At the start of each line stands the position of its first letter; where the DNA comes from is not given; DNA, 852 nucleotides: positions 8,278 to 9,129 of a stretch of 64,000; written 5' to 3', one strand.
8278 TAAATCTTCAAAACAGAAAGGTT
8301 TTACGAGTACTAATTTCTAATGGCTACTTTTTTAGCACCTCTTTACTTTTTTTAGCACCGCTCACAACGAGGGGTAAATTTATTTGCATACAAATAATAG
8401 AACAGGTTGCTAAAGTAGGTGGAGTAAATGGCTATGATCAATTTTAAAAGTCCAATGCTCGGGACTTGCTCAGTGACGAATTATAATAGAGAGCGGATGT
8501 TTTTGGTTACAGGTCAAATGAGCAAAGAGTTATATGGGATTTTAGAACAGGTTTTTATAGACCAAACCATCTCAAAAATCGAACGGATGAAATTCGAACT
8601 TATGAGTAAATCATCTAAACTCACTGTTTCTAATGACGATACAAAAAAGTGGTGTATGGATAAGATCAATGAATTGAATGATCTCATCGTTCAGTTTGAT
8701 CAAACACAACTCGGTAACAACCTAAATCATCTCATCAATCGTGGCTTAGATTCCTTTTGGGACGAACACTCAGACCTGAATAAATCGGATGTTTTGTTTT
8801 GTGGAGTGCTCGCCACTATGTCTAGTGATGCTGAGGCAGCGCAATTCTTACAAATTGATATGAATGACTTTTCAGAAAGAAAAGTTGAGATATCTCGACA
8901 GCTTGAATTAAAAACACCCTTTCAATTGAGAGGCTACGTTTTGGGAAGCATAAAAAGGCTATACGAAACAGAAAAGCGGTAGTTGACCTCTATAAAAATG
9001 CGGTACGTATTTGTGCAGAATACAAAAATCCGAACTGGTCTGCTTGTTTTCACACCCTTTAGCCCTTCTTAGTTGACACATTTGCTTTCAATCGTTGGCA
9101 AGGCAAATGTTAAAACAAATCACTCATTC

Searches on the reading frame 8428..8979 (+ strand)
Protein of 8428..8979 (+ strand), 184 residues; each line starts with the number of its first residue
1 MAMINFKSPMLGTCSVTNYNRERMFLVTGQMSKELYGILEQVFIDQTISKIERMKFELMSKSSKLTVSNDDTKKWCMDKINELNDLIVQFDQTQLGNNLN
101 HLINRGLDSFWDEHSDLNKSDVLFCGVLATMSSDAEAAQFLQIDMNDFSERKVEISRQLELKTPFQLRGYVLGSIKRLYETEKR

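Call 7: search_protein_families(library=pfam, proteins=[window:8428-8979:+], max_evalue=1)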
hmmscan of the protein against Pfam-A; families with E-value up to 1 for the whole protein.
window:8428-8979:+ (184 aa): 0 families

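Call 8: search_protein_families(library=ncbifam, proteins=[window:8428-8979:+], max_evalue=1)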
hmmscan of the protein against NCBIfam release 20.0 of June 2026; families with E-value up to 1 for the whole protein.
window:8428-8979:+ (184 aa): 1 family
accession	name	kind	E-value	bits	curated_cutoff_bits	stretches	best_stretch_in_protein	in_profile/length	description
NF006673.0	PRK09222.1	equivalog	0.11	11.5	509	1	44-163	353-469/482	NADP-dependent isocitrate dehydrogenase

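Call 60: search_solved_structures(query=A5, max_evalue=10, show_alignments=2)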
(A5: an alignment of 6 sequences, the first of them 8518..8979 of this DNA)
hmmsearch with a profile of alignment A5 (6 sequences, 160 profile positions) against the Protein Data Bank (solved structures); distinct sequences matched with E-value up to 10: 0.

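Call 61: search_protein_families(library=pfam, alignment_id=A5, max_evalue=10)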
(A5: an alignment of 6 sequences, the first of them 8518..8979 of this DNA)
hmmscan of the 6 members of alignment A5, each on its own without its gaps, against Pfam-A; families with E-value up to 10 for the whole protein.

A. member 1, window:8518-8979:+ (154 aa): 0 families

B. families by the number of members that match (of 6 scanned): 1 family
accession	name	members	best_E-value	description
PF10572.14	UPF0556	1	0.049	UPF0556 domain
